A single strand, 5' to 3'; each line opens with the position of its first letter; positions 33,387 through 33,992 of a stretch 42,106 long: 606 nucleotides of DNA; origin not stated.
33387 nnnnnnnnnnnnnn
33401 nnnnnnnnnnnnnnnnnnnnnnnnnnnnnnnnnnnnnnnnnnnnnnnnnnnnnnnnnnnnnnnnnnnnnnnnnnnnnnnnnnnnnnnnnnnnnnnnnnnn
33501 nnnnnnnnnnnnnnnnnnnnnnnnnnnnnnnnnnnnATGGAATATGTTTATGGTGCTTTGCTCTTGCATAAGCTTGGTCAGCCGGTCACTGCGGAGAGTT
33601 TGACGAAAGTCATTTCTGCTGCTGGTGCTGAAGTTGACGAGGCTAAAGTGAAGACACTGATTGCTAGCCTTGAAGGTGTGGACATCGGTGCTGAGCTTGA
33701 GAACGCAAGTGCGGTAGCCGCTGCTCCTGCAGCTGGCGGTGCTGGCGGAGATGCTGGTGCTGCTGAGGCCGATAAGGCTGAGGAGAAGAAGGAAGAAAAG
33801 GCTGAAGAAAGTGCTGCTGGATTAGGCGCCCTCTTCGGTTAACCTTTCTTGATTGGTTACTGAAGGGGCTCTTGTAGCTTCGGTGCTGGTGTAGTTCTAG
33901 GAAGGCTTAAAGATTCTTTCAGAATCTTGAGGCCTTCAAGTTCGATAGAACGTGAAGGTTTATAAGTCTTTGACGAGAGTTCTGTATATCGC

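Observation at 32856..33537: Two translationally coupled unknown ORFs wedged between rpl10 (P0) and rpl12 (P1) in the ribosomal stalk operon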

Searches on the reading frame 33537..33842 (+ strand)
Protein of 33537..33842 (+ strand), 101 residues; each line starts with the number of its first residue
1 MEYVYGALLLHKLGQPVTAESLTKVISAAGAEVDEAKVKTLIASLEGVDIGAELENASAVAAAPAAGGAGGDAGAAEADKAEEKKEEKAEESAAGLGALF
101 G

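Call 8: search_protein_families(library=pfam, proteins=[window:33537-33842:+], max_evalue=1)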
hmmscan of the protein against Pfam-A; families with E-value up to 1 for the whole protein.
window:33537-33842:+ (101 aa): 1 family
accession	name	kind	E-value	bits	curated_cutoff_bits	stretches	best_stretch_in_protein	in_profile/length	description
PF00428.24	Ribosomal_60s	-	2.1e-15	57.4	28.1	1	17-100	2-88/88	60s Acidic ribosomal protein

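Call 56: find_homologous_proteins(query=window:33537-33842:+, max_evalue=1e-20)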
Query window:33537-33842:+ (101 aa): 1339 proteins with E <= 1e-20 among 8000 candidates; the best 120 are listed.
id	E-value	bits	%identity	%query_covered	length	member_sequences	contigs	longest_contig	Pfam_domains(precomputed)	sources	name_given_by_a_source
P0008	4.5e-50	185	100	100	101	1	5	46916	PF00428.25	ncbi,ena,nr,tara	ncbi:50S ribosomal protein P1 [Candidatus Pacearchaeota archaeon]|nr:50S ribosomal protein P1 [Candi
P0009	1.5e-47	177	98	100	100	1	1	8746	PF00428.25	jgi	jgi:large subunit ribosomal protein L12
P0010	1.7e-38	148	80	100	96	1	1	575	PF00428.25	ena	-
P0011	3.8e-36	141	88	55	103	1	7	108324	PF00428.25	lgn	-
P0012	1.0e-35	139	88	55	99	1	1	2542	PF00428.25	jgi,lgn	-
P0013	1.1e-35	139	87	60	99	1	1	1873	PF00428.25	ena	-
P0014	1.9e-35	139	88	55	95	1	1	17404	PF00428.25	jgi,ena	-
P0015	2.2e-35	138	71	100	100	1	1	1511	PF00428.25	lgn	-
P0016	8.1e-35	137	76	100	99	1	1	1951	PF00428.25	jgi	-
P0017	8.2e-35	137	83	59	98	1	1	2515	PF00428.25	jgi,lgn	jgi:large subunit ribosomal protein L12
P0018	8.3e-35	137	75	100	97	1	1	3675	PF00428.25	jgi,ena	-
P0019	1.0e-34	136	87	59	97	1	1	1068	PF00428.25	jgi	-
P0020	1.3e-34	136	82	55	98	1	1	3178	PF00428.25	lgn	-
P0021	1.9e-34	135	76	100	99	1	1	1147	PF00428.25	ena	-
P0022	2.6e-34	135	77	100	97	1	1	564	PF00428.25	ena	-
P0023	4.5e-34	134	84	55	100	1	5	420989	PF00428.25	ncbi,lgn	-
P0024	7.9e-34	133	75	58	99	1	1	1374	PF00428.25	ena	-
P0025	8.7e-34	133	70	100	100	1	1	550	PF00428.25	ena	-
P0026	1.1e-33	133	77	55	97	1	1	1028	PF00428.25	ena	-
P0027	1.2e-33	133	72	100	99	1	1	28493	PF00428.25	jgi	-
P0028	1.4e-33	133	84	55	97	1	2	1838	PF00428.25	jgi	-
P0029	2.3e-33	132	82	54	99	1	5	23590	PF00428.25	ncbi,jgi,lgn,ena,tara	jgi:large subunit ribosomal protein L12|tara:strand:+ start:3288 stop:3587 length:300 start_codon:ye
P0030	2.4e-33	132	75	55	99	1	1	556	PF00428.25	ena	-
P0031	3.4e-33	131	82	55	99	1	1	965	PF00428.25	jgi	jgi:large subunit ribosomal protein L12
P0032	4.3e-33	131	73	55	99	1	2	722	PF00428.25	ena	-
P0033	4.4e-33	131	75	100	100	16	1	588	PF00428.25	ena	-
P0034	4.6e-33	131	74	100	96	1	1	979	PF00428.25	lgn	-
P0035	5.3e-33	131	75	100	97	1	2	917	PF00428.25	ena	-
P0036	5.5e-33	131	77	55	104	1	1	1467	PF00428.25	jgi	jgi:large subunit ribosomal protein L12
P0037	6.8e-33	131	75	55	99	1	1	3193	PF00428.25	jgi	jgi:large subunit ribosomal protein L12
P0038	9.4e-33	130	73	100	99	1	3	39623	PF00428.25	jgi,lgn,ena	-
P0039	1.1e-32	130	73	100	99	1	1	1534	PF00428.25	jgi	jgi:large subunit ribosomal protein L12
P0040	1.1e-32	130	80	55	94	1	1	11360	PF00428.25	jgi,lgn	-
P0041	1.5e-32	129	75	55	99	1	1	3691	PF00428.25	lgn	-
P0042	1.6e-32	129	74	100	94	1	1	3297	PF00428.25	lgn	-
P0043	3.2e-32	128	80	55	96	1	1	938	PF00428.25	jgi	-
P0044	4.0e-32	128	81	53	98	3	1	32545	PF00428.25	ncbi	-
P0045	4.3e-32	128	72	100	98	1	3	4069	PF00428.25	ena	-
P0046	4.3e-32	128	80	55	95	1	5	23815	PF00428.25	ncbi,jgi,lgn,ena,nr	ncbi:MAG: 50S ribosomal protein L12 [Nanoarchaeota archaeon]|nr:50S ribosomal protein L12 [Nanoarcha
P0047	4.4e-32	128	73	55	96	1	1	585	PF00428.25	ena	-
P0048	4.4e-32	128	67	100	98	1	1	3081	PF00428.25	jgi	-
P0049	4.7e-32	128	61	100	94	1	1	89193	PF00428.25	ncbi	-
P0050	5.8e-32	128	71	100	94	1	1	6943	PF00428.25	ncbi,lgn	-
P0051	5.8e-32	128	85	60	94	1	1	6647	PF00428.25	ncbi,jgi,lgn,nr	ncbi:MAG: 50S ribosomal protein L12 [archaeon]|jgi:large subunit ribosomal protein L12|nr:50S riboso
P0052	5.9e-32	128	75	100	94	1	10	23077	PF00428.25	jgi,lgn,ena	-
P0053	5.9e-32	128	72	100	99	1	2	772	PF00428.25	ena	-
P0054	6.1e-32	127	75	100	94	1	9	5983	PF00428.25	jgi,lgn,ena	-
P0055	7.0e-32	127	70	100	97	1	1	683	PF00428.25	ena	-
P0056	7.1e-32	127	75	100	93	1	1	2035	PF00428.25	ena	-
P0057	7.5e-32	127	80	55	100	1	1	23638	PF00428.25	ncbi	-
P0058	7.5e-32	127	73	100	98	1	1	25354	PF00428.25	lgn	-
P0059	8.1e-32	127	75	100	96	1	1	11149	PF00428.25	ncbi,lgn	-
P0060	1.1e-31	127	75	100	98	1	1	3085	PF00428.25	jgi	-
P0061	1.1e-31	127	76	58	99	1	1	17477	PF00428.25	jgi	jgi:large subunit ribosomal protein L12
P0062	1.1e-31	127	80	59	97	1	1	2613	PF00428.25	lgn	-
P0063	1.2e-31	127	71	100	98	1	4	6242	PF00428.25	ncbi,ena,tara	tara:strand:- start:743 stop:1039 length:297 start_codon:yes stop_codon:yes gene_type:complete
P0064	1.3e-31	126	72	100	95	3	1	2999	PF00428.25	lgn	-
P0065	1.4e-31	126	69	100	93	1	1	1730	PF00428.25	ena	-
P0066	1.4e-31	126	74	100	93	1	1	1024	PF00428.25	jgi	-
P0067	1.4e-31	126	77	55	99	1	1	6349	PF00428.25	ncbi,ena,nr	ncbi:MAG: 50S ribosomal protein P1 [Nanoarchaeota archaeon]|nr:50S ribosomal protein P1 [Nanoarchaeo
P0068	1.4e-31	126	70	100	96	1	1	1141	PF00428.25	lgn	-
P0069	1.5e-31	126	73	100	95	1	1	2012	PF00428.25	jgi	jgi:large subunit ribosomal protein L12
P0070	1.6e-31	126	75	100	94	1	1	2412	PF00428.25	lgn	-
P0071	1.7e-31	126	68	100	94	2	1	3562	PF00428.25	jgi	jgi:large subunit ribosomal protein L12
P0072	1.8e-31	126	72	100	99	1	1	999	PF00428.25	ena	-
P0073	1.9e-31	126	82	59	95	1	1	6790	PF00428.25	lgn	-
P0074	1.9e-31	126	71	100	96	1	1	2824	PF00428.25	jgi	jgi:large subunit ribosomal protein L12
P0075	2.2e-31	126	72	100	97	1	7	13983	PF00428.25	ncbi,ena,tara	tara:strand:- start:128 stop:421 length:294 start_codon:yes stop_codon:yes gene_type:complete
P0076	2.3e-31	126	69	100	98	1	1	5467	PF00428.25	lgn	-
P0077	2.5e-31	126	79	55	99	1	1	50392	PF00428.25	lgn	-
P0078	2.6e-31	125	71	100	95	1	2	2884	PF00428.25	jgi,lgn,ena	-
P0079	2.6e-31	125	74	100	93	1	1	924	PF00428.25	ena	-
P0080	2.7e-31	125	73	55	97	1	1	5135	PF00428.25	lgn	-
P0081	2.8e-31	125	79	55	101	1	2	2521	PF00428.25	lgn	-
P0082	2.8e-31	125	73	100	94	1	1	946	PF00428.25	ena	-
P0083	2.8e-31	125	84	55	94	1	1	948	PF00428.25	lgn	-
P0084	2.9e-31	125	71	100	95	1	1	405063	PF00428.25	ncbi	-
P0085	3.2e-31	125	66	100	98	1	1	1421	PF00428.25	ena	-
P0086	3.2e-31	125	74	100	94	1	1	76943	PF00428.25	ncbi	-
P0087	3.3e-31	125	80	58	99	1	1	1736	PF00428.25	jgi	jgi:large subunit ribosomal protein L12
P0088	3.7e-31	125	73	100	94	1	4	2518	PF00428.25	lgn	-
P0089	3.8e-31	125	72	100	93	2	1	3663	PF00428.25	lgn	-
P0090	4.0e-31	125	70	100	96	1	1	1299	PF00428.25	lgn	-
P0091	4.0e-31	125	71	100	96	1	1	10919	PF00428.25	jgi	-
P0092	4.0e-31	125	79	57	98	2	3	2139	PF00428.25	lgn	-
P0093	4.4e-31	125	75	54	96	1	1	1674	PF00428.25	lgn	-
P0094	4.5e-31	125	71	100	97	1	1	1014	PF00428.25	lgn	-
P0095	4.5e-31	125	70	100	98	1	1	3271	PF00428.25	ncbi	-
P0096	4.7e-31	125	68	100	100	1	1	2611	PF00428.25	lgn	-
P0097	4.7e-31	125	80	55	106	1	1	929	PF00428.25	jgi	-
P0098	4.8e-31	125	74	100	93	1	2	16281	PF00428.25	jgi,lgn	jgi:large subunit ribosomal protein L12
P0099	4.8e-31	125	68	100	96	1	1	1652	PF00428.25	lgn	-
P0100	5.0e-31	125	70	100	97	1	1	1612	PF00428.25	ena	-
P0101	5.0e-31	125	84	54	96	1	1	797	PF00428.25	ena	-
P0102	5.3e-31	124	63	100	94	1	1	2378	PF00428.25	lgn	-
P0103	5.5e-31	124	73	100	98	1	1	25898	PF00428.25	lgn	-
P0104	5.5e-31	124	70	100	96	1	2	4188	PF00428.25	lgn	-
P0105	5.8e-31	124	79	55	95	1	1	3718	PF00428.25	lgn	-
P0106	5.9e-31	124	73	100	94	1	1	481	PF00428.25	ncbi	-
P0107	6.9e-31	124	70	100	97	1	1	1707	PF00428.25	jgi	jgi:large subunit ribosomal protein L12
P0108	6.9e-31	124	74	100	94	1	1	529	PF00428.25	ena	-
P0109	7.3e-31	124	70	100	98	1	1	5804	PF00428.25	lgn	-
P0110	7.5e-31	124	70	100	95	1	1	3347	PF00428.25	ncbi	ncbi:MAG: 50S ribosomal protein L12 [Nanoarchaeota archaeon]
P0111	7.8e-31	124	72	100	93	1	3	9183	PF00428.25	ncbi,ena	-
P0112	8.1e-31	124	71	100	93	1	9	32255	PF00428.25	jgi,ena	-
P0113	8.3e-31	124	82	55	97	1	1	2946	PF00428.25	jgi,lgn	-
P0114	8.3e-31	124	81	53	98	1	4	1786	PF00428.25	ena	-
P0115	8.8e-31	124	69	100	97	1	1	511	PF00428.25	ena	-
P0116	8.9e-31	124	71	100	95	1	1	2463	PF00428.25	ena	-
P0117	9.0e-31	124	72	100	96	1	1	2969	PF00428.25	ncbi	-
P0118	9.6e-31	124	80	55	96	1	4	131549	PF00428.25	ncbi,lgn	-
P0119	9.7e-31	124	71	100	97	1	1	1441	PF00428.25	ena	-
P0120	1.0e-30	124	80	59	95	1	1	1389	PF00428.25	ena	-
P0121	1.0e-30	124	76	53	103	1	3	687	PF00428.25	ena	-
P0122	1.1e-30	124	82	59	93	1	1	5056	PF00428.25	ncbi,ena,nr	ncbi:MAG TPA: 50S ribosomal protein L12 [Candidatus Nanoarchaeia archaeon]|nr:50S ribosomal protein 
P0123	1.1e-30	123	73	100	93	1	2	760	PF00428.25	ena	-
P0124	1.1e-30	123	76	50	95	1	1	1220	PF00428.25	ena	-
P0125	1.1e-30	123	71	100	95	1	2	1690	PF00428.25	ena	-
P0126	1.2e-30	123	67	100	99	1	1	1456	PF00428.25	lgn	-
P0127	1.2e-30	123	84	55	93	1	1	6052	PF00428.25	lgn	-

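Call 57: find_encoding_contigs(protein=P0009, flank=5000, max_places=4)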
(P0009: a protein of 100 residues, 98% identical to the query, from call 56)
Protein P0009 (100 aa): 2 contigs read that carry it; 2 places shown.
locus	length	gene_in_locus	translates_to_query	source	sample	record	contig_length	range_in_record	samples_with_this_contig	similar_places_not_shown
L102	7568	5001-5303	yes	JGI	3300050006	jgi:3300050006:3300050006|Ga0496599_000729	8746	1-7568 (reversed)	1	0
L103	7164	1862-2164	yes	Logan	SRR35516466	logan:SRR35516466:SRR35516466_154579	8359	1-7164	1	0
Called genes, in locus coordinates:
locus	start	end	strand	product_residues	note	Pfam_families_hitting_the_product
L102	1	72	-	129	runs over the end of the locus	PF21485:IF5A-like_N, PF08207:EFP_N (weak)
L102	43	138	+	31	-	-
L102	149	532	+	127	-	-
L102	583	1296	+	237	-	PF00254:FKBP_C, PF22199:FKBP26_IF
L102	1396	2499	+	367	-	PF00091:Tubulin, PF12327:FtsZ_C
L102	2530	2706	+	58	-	-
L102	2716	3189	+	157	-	-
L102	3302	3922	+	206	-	PF00687:Ribosomal_L1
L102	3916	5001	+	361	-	PF00466:Ribosomal_L10, PF17777:RL10P_insert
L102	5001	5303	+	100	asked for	PF00428:Ribosomal_60s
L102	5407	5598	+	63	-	-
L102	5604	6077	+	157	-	PF01177:Asp_Glu_race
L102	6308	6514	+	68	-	-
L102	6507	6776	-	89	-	-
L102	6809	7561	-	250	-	PF07831:PYNP_C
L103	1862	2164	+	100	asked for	PF00428:Ribosomal_60s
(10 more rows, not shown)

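Call 77: find_encoding_contigs(protein=P0008, flank=3000, max_places=10)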
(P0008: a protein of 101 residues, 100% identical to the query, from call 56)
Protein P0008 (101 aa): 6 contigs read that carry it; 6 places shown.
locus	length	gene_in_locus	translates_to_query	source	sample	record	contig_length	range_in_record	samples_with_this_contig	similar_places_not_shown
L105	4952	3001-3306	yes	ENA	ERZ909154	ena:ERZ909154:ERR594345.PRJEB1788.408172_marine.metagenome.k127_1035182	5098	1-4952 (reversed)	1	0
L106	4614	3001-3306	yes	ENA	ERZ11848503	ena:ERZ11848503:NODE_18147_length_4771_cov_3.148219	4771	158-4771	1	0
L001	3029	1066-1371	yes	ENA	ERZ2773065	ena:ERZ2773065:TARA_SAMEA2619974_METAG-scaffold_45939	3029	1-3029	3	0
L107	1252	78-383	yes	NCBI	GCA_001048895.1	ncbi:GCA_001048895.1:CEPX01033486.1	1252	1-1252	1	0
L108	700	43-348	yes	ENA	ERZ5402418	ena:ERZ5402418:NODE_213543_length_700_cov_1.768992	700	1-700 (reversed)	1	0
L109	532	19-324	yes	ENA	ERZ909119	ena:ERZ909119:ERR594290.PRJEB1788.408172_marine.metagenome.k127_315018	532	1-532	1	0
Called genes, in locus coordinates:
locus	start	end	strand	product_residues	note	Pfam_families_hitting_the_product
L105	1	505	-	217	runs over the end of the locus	?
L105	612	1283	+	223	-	PF00687:Ribosomal_L1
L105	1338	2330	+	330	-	PF00466:Ribosomal_L10, PF17777:RL10P_insert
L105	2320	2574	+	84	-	-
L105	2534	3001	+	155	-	-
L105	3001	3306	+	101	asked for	PF00428:Ribosomal_60s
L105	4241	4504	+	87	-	-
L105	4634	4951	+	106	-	?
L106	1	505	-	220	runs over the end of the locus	?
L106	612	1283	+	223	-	PF00687:Ribosomal_L1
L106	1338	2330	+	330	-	PF00466:Ribosomal_L10, PF17777:RL10P_insert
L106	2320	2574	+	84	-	-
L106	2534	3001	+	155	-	-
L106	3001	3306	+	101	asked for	PF00428:Ribosomal_60s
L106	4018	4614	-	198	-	?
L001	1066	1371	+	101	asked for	PF00428:Ribosomal_60s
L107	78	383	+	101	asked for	PF00428:Ribosomal_60s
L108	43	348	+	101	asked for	PF00428:Ribosomal_60s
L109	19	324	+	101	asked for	PF00428:Ribosomal_60s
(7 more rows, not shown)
